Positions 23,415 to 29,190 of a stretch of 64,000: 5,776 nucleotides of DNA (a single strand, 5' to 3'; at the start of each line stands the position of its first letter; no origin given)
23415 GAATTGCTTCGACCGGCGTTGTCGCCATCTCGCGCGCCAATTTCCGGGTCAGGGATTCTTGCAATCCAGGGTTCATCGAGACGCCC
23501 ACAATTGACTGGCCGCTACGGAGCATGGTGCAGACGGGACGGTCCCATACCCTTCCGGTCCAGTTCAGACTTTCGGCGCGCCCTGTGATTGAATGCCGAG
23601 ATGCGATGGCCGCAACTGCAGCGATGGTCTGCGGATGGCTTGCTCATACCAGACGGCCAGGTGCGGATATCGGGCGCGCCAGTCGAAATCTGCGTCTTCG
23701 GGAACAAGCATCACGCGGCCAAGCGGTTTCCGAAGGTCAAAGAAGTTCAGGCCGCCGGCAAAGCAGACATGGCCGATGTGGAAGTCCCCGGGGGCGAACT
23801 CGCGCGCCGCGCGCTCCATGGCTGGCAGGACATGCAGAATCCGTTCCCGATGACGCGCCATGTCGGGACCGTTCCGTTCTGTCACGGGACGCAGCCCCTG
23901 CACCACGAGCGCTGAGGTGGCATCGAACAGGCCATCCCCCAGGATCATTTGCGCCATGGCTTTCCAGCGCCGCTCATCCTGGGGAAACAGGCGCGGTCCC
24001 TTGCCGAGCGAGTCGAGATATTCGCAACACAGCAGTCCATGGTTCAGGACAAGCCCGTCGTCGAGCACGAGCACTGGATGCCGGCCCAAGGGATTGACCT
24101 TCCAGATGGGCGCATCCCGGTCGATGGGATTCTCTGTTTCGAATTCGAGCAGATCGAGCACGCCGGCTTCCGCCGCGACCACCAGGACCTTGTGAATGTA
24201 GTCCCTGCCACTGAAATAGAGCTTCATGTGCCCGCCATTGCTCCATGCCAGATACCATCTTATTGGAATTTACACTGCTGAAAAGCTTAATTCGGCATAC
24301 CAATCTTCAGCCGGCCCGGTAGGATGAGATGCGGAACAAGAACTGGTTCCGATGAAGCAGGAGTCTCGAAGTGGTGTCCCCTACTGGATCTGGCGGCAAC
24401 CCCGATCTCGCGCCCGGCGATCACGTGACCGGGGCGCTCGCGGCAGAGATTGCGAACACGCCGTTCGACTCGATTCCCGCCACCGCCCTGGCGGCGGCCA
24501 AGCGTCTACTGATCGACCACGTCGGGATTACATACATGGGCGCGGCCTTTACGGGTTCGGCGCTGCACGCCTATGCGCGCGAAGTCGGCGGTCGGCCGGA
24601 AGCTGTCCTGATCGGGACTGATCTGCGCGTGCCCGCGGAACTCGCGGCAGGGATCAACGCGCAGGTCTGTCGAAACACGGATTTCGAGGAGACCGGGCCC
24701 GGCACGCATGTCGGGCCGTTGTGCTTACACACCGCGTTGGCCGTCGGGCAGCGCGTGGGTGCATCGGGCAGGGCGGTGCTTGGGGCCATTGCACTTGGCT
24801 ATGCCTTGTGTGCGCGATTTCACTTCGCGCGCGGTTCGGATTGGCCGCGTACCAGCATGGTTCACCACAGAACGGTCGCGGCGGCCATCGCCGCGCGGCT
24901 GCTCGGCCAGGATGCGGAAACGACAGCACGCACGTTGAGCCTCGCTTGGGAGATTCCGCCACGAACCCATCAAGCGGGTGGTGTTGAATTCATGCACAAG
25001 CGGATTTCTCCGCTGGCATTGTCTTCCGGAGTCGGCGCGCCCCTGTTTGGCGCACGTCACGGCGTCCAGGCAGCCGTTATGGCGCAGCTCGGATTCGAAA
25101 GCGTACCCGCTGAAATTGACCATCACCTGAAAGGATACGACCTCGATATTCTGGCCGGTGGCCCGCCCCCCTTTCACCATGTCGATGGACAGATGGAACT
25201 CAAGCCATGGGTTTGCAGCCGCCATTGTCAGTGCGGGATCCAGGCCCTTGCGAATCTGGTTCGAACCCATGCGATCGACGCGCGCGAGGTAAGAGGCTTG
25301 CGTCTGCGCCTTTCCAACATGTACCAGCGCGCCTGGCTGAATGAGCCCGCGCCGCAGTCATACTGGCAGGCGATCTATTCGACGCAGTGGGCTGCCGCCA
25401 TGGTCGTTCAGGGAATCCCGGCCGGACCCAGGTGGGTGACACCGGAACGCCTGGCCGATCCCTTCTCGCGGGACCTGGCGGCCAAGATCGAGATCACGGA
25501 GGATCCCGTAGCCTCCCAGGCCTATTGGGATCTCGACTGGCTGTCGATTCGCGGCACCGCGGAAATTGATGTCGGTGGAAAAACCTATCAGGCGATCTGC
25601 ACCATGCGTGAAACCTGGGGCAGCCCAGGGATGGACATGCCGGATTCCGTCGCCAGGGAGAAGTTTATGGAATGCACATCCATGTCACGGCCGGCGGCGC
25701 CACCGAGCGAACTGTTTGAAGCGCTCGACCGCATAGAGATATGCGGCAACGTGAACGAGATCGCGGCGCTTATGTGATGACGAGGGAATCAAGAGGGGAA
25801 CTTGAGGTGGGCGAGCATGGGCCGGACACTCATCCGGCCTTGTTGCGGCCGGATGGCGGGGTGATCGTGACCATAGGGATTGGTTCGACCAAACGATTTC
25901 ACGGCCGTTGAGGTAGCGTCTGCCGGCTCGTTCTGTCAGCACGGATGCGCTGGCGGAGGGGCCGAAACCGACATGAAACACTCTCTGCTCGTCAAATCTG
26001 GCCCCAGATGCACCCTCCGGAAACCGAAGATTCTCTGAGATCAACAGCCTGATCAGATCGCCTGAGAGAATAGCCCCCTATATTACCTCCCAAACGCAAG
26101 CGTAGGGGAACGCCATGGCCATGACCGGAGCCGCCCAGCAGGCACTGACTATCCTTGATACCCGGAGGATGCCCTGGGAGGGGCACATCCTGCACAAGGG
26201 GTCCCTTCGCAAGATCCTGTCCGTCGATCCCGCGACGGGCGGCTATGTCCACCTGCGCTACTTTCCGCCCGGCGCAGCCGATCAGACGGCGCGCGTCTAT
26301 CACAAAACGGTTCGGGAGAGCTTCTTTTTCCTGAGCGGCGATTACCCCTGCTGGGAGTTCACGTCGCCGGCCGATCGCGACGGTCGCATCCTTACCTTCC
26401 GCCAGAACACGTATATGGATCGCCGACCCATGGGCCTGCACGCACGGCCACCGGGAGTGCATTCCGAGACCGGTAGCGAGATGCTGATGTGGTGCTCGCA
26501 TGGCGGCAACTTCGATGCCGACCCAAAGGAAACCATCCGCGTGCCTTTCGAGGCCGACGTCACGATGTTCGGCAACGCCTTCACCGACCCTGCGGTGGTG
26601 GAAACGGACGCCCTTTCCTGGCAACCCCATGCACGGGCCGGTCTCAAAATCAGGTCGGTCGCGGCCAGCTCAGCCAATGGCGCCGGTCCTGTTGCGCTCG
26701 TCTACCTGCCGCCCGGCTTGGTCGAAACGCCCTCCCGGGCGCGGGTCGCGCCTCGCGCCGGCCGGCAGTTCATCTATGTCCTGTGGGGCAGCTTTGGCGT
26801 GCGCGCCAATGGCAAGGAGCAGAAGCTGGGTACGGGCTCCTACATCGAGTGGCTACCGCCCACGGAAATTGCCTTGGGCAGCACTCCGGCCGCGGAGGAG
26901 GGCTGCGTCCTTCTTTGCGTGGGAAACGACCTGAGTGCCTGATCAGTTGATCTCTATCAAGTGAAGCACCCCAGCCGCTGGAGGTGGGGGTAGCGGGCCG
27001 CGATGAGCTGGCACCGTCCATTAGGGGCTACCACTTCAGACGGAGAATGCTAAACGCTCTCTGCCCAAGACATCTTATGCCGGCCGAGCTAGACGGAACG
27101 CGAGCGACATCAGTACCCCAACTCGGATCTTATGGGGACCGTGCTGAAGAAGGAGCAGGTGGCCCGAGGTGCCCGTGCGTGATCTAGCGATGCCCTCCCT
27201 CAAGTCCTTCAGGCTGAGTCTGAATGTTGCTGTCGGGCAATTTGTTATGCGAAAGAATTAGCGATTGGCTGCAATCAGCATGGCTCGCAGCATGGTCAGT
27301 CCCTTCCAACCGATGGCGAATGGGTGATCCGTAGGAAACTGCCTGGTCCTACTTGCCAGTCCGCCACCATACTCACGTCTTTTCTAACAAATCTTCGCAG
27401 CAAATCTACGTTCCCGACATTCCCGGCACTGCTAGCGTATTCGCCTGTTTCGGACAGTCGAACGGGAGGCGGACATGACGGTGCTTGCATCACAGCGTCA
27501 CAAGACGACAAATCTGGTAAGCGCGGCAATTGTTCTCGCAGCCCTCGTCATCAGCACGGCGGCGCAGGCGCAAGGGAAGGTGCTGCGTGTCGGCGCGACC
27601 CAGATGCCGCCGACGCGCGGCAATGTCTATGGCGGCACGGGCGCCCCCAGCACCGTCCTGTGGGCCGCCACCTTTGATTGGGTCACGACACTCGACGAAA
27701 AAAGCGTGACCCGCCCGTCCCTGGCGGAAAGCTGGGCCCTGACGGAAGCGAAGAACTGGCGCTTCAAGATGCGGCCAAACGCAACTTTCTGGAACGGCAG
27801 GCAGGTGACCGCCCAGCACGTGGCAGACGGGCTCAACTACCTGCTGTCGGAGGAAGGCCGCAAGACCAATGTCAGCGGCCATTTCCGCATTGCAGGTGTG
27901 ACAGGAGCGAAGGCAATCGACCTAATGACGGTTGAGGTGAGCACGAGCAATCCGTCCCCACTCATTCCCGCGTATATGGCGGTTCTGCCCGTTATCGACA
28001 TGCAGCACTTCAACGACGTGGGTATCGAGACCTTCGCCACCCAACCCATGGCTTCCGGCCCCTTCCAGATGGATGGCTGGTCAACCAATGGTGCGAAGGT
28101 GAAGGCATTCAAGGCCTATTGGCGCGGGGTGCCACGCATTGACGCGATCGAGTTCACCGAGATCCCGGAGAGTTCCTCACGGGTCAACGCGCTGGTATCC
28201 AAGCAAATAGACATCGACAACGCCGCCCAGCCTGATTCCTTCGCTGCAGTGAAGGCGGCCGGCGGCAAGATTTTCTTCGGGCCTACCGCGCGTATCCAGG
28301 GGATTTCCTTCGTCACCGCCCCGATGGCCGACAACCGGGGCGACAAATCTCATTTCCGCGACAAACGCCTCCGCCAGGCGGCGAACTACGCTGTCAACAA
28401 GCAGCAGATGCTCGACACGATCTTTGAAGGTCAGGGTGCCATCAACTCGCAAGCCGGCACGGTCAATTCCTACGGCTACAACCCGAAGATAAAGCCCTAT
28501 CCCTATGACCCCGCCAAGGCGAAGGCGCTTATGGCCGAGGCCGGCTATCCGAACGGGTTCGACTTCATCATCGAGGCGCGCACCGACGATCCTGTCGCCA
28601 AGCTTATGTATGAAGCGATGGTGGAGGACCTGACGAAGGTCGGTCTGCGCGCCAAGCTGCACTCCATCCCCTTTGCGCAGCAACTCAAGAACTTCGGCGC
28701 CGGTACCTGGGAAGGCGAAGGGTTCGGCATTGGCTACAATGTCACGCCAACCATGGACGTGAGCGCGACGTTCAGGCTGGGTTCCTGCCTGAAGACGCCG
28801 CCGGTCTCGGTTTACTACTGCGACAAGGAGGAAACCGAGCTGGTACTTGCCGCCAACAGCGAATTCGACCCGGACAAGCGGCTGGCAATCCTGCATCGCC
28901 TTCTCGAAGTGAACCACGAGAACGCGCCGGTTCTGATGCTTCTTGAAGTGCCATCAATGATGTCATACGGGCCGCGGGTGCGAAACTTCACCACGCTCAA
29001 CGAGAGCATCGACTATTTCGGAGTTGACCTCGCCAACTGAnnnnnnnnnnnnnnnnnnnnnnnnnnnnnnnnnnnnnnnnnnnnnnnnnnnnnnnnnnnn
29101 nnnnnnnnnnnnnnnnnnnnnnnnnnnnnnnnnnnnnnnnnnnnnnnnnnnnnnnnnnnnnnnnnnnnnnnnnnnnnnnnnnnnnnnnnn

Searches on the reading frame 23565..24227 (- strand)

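Call 7: search_protein_families(library=pfam, proteins=[window:23565-24227:-])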
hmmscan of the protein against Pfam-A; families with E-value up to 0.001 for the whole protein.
window:23565-24227:- (220 aa): 3 families
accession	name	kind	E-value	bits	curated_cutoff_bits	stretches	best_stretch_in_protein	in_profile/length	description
PF13409.12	GST_N_2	-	2.7e-08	34.7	25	1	10-73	4-69/70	Glutathione S-transferase, N-terminal domain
PF13410.11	GST_C_2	-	9.3e-06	26.1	24.9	1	123-195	4-68/69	Glutathione S-transferase, C-terminal domain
PF13417.12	GST_N_3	-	0.00034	21.3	22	1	12-78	11-74/75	Glutathione S-transferase, N-terminal domain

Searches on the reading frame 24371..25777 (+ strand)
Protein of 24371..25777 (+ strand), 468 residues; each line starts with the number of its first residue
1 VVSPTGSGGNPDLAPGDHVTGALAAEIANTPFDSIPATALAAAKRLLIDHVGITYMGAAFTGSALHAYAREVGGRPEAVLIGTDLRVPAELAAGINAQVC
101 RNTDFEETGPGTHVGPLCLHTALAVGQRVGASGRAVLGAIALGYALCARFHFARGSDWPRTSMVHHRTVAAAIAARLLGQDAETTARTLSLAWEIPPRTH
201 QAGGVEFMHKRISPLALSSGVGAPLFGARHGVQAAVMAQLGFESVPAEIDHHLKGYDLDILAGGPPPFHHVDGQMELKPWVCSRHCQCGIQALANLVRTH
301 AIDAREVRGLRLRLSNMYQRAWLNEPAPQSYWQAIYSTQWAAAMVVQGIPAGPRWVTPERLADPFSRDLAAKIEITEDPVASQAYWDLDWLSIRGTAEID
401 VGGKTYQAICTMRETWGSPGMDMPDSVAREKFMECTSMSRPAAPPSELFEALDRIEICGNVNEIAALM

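Call 8: search_protein_families(library=pfam, proteins=[window:24371-25777:+])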
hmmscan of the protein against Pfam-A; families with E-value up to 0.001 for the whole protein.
window:24371-25777:+ (468 aa): 2 families
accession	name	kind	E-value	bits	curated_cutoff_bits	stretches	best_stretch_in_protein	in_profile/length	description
PF03972.19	MmgE_PrpD_N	-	3.5e-25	89.1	32.1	1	23-249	3-224/244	MmgE/PrpD N-terminal domain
PF19305.4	MmgE_PrpD_C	-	1.6e-14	54.5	32.1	1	281-438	2-154/173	MmgE/PrpD C-terminal domain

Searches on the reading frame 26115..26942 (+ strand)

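Call 8: search_protein_families(library=pfam, proteins=[window:26115-26942:+])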
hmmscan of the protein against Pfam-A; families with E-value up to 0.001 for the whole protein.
window:26115-26942:+ (275 aa): 1 family
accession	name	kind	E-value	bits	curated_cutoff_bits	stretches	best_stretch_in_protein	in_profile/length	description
PF12973.13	Cupin_7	-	9.7e-06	25.8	27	0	159-266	3-97/105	ChrR Cupin-like domain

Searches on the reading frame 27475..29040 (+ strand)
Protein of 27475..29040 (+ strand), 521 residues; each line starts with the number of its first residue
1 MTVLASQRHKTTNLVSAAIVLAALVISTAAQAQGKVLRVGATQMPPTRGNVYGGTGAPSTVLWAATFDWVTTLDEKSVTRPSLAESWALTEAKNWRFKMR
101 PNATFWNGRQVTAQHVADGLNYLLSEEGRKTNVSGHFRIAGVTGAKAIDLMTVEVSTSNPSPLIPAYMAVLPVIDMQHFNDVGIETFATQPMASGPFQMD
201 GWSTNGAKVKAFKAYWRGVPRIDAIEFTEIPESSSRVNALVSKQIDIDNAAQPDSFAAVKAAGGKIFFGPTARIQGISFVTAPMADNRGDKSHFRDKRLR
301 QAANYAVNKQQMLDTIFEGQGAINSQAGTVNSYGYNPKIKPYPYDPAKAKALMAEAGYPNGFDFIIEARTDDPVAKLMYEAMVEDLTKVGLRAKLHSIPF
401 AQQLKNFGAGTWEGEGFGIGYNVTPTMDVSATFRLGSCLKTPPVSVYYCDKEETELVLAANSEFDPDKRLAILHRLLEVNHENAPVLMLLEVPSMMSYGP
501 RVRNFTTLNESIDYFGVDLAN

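Call 8: search_protein_families(library=pfam, proteins=[window:27475-29040:+])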
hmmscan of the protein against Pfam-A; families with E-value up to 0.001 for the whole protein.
window:27475-29040:+ (521 aa): 1 family
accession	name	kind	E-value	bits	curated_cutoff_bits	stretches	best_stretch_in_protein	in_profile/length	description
PF00496.27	SBP_bac_5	-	1.5e-66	225.5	32.4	1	80-429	3-356/368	Bacterial extracellular solute-binding proteins, family 5 Middle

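Call 13: find_encoding_contigs(protein=window:27475-29040:+, flank=10000, max_places=6)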
Protein window:27475-29040:+ (521 aa): no gene with exactly this product is on record in the collection.

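Call 16: find_homologous_proteins(query=window:27475-29040:+)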
Query window:27475-29040:+ (521 aa): 922 proteins with E <= 0.001 among 8000 candidates; the best 120 are listed.
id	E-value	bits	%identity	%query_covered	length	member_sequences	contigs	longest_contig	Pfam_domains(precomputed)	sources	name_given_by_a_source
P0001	0.0e+0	1041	90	95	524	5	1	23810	PF00496.28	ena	-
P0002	3.6e-218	744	63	96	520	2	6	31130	PF00496.28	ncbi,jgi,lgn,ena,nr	ncbi:MAG: hypothetical protein FJX65_13785 [Alphaproteobacteria bacterium]|nr:hypothetical protein [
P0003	5.8e-149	515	48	97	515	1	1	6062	PF00496.28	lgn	-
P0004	1.2e-136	475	43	95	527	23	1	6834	PF00496.28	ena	-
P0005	4.6e-134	466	43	95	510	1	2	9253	PF00496.28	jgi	jgi:peptide/nickel transport system substrate-binding protein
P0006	3.3e-106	374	41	93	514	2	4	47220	PF00496.28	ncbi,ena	-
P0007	9.8e-100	353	37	94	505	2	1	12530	PF00496.28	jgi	jgi:peptide/nickel transport system substrate-binding protein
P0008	4.3e-97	344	36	98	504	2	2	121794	PF00496.28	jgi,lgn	jgi:peptide/nickel transport system substrate-binding protein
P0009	5.9e-97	344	35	98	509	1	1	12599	PF00496.28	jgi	jgi:peptide/nickel transport system substrate-binding protein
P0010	8.5e-97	343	37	91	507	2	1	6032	PF00496.28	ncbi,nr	ncbi:MAG: ABC transporter substrate-binding protein [Rhodospirillaceae bacterium]|nr:ABC transporter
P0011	3.2e-95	338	37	98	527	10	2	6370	PF00496.28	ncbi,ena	-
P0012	8.7e-95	337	35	97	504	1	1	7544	PF00496.28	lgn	-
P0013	7.2e-90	320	34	97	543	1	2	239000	PF00496.28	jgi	jgi:peptide/nickel transport system substrate-binding protein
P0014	2.5e-88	315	37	90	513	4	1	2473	PF00496.28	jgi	jgi:peptide/nickel transport system substrate-binding protein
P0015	9.7e-88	313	36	96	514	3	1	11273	PF00496.28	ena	-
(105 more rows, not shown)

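Call 18: find_encoding_contigs(protein=P0001, flank=10000, max_places=6)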
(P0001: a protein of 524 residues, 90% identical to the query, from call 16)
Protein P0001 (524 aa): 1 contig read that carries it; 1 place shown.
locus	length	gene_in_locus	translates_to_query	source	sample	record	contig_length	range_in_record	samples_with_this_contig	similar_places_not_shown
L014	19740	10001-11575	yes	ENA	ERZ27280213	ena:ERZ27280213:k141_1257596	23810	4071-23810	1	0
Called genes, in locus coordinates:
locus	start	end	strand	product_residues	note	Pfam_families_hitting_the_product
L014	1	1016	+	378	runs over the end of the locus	PF05175:MTS (weak), PF01209:Ubie_methyltran, PF13489:Methyltransf_23, PF13649:Methyltransf_25, PF13847:Methyltransf_31, PF08241:Methyltransf_11, PF08242:Methyltransf_12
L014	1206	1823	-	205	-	-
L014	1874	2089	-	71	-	-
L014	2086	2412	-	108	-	-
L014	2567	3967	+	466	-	PF01494:FAD_binding_3, PF03486:HI0933_like (faint), PF07992:Pyr_redox_2 (faint), PF00890:FAD_binding_2, PF01266:DAO, PF12831:FAD_oxidored (weak), PF13450:NAD_binding_8 (weak)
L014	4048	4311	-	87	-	-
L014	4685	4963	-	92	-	PF01609:DDE_Tnp_1, PF13586:DDE_Tnp_1_2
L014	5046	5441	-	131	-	PF13340:DUF4096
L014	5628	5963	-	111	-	PF01381:HTH_3 (weak)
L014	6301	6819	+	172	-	PF00929:RNase_T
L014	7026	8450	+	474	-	PF03486:HI0933_like (weak), PF07992:Pyr_redox_2 (weak), PF00070:Pyr_redox (faint), PF00890:FAD_binding_2, PF01266:DAO, PF12831:FAD_oxidored, PF13450:NAD_binding_8 (faint)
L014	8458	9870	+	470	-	PF00890:FAD_binding_2, PF01266:DAO, PF07992:Pyr_redox_2 (faint)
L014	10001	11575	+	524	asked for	PF00496:SBP_bac_5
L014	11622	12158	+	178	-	PF07883:Cupin_2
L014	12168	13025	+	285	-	PF00561:Abhydrolase_1, PF12697:Abhydrolase_6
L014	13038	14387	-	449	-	PF01425:Amidase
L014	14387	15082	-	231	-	-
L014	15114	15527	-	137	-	PF00581:Rhodanese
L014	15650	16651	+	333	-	PF00291:PALP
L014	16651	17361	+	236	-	PF01411:tRNA-synt_2c, PF07973:tRNA_SAD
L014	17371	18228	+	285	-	PF00581:Rhodanese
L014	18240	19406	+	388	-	PF01053:Cys_Met_Meta_PP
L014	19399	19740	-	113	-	?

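Call 19: find_encoding_contigs(protein=P0002, flank=10000, max_places=6)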
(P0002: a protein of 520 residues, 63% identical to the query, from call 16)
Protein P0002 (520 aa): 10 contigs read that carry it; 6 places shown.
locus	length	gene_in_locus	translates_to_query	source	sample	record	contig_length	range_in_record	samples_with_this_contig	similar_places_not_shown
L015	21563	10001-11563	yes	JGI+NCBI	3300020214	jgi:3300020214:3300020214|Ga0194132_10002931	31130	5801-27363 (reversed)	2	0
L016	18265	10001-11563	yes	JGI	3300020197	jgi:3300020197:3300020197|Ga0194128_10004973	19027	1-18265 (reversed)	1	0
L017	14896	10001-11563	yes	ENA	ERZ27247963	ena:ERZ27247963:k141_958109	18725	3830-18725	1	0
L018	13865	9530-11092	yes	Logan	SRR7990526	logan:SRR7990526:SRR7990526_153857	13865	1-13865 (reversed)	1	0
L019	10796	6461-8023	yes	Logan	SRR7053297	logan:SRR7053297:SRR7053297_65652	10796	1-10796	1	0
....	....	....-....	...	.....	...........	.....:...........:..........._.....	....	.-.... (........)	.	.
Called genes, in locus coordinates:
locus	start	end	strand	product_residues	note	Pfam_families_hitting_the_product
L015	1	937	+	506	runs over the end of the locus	PF00496:SBP_bac_5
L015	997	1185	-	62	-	-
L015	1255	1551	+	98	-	PF05973:Gp49 (weak)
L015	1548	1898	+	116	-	PF21716:dnstrm_HI1420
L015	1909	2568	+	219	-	PF02798:GST_N, PF13409:GST_N_2, PF13417:GST_N_3 (weak), PF00043:GST_C (weak)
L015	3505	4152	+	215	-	PF13148:DUF3987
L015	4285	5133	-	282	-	PF00561:Abhydrolase_1, PF12697:Abhydrolase_6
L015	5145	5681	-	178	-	PF07883:Cupin_2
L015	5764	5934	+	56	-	-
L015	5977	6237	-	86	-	PF00106:adh_short, PF13561:adh_short_C2 (weak)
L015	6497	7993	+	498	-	PF00496:SBP_bac_5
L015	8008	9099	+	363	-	PF13489:Methyltransf_23, PF01209:Ubie_methyltran, PF05175:MTS, PF08241:Methyltransf_11, PF08242:Methyltransf_12, PF13649:Methyltransf_25, PF13847:Methyltransf_31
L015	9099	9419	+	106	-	-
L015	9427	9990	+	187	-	-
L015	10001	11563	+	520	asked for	PF00496:SBP_bac_5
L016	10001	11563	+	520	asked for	PF00496:SBP_bac_5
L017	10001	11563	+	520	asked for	PF00496:SBP_bac_5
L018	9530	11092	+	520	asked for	PF00496:SBP_bac_5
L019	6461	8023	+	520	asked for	PF00496:SBP_bac_5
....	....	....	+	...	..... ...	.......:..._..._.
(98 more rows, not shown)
